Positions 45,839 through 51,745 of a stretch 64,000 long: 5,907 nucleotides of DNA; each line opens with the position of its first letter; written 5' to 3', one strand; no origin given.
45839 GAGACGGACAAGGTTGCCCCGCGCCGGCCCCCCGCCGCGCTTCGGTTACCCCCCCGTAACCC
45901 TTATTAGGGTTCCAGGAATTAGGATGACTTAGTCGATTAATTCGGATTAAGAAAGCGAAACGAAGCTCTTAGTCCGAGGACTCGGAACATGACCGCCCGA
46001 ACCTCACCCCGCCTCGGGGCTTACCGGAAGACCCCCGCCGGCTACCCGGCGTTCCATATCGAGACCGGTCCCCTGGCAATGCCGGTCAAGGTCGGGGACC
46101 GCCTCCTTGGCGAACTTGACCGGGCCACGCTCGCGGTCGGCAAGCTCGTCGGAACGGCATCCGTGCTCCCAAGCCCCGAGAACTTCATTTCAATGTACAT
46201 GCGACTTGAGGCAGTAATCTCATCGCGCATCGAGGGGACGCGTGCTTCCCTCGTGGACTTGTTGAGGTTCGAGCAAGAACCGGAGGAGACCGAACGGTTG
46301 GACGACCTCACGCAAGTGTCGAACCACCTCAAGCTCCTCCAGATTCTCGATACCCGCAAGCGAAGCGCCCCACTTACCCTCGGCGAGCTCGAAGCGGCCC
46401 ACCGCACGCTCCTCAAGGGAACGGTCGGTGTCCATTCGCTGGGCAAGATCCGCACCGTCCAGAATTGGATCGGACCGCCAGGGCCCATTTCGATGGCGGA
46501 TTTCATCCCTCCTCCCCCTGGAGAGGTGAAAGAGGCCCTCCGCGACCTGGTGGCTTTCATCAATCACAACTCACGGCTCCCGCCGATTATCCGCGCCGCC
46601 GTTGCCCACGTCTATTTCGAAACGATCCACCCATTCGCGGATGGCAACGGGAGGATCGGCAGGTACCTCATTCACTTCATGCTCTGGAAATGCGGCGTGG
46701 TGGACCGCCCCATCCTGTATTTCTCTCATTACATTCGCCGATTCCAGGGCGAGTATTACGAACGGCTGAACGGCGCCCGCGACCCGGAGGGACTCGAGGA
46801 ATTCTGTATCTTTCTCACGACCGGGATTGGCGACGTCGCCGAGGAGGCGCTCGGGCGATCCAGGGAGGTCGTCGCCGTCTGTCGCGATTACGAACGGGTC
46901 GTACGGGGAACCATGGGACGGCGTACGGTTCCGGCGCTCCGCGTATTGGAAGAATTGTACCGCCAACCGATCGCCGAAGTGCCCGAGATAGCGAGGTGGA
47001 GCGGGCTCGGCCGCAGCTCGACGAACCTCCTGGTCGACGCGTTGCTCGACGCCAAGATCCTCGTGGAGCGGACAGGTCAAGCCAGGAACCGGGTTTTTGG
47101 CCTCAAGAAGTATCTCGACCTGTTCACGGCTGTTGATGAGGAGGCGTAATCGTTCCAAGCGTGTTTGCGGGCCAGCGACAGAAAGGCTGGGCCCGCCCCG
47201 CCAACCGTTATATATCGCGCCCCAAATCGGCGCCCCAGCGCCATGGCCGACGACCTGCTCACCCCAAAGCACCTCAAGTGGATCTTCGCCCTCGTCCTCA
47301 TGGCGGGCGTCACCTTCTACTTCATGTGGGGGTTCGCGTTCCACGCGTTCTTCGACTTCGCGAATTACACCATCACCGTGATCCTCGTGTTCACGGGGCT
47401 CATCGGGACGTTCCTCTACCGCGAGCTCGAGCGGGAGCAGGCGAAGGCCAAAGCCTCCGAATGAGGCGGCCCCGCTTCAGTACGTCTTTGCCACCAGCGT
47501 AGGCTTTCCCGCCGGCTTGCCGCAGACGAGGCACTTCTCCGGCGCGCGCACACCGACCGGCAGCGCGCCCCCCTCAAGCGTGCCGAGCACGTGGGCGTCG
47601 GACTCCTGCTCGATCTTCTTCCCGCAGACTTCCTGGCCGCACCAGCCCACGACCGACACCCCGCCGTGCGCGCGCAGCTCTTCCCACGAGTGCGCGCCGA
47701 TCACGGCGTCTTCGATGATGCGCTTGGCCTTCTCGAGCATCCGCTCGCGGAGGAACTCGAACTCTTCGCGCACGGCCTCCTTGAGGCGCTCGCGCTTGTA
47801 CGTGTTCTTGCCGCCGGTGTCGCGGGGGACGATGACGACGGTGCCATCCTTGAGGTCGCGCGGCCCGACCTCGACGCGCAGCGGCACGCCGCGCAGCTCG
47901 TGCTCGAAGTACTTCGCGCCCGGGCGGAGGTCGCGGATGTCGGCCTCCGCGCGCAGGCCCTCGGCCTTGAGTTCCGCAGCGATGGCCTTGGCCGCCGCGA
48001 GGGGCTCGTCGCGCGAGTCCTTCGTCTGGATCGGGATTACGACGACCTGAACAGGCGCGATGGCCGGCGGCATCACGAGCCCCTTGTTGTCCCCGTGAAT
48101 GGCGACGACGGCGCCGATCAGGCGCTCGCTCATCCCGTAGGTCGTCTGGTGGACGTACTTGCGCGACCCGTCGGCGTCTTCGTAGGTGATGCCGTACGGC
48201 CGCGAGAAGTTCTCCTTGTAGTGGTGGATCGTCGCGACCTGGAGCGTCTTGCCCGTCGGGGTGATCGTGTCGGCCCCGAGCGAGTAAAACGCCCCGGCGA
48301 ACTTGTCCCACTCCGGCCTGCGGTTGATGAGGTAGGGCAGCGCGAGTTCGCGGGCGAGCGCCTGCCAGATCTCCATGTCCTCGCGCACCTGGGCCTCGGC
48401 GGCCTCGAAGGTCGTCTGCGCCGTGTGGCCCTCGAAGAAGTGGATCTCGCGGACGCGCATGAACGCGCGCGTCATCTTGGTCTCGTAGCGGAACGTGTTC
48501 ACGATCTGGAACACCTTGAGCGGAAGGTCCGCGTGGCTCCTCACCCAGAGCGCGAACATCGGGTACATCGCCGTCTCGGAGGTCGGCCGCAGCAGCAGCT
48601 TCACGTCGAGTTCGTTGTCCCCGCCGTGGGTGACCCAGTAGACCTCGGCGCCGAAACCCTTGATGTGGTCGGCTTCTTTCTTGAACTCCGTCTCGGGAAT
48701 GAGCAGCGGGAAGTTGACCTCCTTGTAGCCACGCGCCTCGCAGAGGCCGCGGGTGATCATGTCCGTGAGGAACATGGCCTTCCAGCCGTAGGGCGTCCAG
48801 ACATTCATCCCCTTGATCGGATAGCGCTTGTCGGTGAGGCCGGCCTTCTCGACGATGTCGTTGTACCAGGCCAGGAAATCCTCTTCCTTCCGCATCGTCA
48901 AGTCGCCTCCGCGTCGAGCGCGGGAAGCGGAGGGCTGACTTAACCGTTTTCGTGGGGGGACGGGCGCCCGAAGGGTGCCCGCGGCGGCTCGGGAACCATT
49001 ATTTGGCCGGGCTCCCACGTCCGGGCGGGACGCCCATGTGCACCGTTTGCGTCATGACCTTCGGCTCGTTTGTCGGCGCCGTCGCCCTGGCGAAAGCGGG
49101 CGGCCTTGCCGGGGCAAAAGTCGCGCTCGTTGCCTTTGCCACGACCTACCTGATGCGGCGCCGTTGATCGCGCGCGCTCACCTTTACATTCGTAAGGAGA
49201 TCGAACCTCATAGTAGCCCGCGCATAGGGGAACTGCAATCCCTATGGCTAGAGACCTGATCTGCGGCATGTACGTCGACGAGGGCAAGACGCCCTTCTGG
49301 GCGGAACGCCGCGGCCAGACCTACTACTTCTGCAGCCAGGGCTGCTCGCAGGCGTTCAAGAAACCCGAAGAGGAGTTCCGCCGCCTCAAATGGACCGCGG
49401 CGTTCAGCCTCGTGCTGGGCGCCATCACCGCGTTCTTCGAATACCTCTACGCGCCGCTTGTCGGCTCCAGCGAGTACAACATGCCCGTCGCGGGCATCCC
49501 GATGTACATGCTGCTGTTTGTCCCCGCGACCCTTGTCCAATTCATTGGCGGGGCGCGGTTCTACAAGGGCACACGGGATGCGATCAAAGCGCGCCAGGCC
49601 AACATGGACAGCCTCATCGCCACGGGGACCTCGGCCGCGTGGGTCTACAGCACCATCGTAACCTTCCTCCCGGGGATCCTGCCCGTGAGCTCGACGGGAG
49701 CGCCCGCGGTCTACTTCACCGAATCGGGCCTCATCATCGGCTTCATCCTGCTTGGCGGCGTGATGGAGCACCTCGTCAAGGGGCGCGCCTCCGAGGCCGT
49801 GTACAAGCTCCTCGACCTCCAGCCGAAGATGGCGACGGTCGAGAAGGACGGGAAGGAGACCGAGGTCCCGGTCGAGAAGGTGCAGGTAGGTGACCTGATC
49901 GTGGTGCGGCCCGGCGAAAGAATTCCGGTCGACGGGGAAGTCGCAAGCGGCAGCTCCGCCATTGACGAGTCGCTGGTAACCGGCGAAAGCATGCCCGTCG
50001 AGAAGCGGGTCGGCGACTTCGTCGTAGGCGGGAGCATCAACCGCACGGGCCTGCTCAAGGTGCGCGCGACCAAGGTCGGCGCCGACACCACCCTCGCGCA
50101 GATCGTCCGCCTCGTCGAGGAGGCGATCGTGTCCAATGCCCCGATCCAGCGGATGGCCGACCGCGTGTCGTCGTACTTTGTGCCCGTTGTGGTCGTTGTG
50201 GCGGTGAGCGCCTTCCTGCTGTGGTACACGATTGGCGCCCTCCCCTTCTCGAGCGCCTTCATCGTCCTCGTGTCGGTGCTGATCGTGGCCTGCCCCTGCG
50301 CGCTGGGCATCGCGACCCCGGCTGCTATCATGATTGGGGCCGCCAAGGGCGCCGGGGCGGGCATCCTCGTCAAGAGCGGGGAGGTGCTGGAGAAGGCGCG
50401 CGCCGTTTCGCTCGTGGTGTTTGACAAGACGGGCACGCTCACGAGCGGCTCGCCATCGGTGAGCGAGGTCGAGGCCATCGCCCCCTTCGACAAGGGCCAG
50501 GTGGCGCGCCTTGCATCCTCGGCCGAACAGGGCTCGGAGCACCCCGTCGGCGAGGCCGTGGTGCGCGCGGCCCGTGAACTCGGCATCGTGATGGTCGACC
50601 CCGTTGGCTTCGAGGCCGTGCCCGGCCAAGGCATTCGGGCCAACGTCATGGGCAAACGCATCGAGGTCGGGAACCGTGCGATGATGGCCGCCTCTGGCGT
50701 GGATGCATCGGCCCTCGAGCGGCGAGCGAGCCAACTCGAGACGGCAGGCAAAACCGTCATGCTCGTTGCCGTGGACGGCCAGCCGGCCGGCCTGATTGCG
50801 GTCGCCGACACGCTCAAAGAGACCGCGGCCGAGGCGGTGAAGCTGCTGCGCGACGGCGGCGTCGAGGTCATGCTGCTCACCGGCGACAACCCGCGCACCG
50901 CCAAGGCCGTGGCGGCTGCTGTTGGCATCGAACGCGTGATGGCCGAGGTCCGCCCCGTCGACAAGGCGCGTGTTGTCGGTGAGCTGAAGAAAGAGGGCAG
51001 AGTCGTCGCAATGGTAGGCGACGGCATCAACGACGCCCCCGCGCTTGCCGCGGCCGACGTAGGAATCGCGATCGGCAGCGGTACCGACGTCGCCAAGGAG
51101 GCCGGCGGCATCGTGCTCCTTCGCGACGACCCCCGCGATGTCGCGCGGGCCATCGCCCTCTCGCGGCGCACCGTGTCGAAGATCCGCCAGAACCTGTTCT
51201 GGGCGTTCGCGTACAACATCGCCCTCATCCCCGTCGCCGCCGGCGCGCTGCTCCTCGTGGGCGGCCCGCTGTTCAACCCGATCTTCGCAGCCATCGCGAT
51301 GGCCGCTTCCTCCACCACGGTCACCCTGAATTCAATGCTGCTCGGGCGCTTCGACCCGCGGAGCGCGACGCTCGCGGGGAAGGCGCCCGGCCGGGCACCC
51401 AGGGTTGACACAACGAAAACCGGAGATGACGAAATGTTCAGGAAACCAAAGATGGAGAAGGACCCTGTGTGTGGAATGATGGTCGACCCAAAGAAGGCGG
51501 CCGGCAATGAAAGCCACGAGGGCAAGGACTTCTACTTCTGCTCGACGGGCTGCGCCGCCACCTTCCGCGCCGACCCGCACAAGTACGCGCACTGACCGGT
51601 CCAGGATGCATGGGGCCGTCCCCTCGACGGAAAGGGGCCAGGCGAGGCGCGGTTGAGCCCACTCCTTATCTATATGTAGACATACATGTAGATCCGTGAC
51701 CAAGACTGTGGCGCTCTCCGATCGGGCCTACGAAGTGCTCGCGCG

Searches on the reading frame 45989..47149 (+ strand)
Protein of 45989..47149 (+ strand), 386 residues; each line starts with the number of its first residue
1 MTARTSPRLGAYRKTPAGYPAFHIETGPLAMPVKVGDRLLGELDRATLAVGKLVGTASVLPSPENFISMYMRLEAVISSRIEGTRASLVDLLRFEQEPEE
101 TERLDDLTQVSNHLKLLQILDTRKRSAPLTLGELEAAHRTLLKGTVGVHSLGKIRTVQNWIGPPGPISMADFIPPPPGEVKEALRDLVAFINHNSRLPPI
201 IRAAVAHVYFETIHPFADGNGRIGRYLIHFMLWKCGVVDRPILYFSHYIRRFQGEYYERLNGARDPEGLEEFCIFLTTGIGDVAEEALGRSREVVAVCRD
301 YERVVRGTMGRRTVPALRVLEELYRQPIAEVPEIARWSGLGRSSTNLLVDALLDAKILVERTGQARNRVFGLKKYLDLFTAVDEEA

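Call 25: search_protein_families(library=pfam, proteins=[window:45989-47149:+], max_evalue=0.001)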
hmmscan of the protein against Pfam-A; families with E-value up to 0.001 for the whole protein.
window:45989-47149:+ (386 aa): 2 families
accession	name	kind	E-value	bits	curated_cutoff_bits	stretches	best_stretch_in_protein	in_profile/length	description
PF02661.23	Fic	-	6e-21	75.5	24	1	128-232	1-93/93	Fic/DOC family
PF13784.11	Fic_N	-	4.2e-17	62.4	26.7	1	42-115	3-75/82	Fic/DOC family N-terminal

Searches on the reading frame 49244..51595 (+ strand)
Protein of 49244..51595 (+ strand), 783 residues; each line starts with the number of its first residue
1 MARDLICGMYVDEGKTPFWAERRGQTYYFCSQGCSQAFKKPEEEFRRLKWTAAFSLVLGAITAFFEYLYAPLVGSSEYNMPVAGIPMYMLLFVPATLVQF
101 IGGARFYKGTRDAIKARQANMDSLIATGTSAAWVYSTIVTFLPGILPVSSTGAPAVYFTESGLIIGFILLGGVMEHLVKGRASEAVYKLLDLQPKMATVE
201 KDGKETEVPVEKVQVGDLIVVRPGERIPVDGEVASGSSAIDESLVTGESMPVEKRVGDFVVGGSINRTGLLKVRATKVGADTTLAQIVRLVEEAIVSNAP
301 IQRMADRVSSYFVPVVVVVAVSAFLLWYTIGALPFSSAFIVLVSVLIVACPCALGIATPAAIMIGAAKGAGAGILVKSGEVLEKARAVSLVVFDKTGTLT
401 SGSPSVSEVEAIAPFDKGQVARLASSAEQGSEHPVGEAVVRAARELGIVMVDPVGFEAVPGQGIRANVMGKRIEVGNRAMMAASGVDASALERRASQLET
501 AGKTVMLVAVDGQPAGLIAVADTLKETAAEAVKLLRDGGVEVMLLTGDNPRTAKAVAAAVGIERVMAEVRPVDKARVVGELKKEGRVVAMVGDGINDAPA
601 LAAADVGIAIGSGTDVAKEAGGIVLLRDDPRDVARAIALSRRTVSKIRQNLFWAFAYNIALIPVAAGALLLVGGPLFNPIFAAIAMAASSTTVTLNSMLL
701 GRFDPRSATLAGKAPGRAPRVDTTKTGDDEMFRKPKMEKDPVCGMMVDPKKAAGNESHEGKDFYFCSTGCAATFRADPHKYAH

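Call 25: search_protein_families(library=pfam, proteins=[window:49244-51595:+], max_evalue=0.001)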
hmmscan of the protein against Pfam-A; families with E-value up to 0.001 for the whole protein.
window:49244-51595:+ (783 aa): 5 families
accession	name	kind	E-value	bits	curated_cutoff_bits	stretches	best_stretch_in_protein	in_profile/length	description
PF00122.25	E1-E2_ATPase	-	2.1e-58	197.2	28.1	1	192-370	2-179/181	E1-E2 ATPase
PF00702.32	Hydrolase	-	3.5e-35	122.6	26.4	1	389-605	2-191/191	haloacid dehalogenase-like hydrolase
PF04945.19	YHS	-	1.1e-24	86.6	30.3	2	739-783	2-45/47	YHS domain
PF08282.18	Hydrolase_3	-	9.1e-06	26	20.9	0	585-626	203-244/255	haloacid dehalogenase-like hydrolase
PF06467.20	zf-FCS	-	0.00056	20.1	22.4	0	21-35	22-36/39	MYM-type Zinc finger with FCS sequence motif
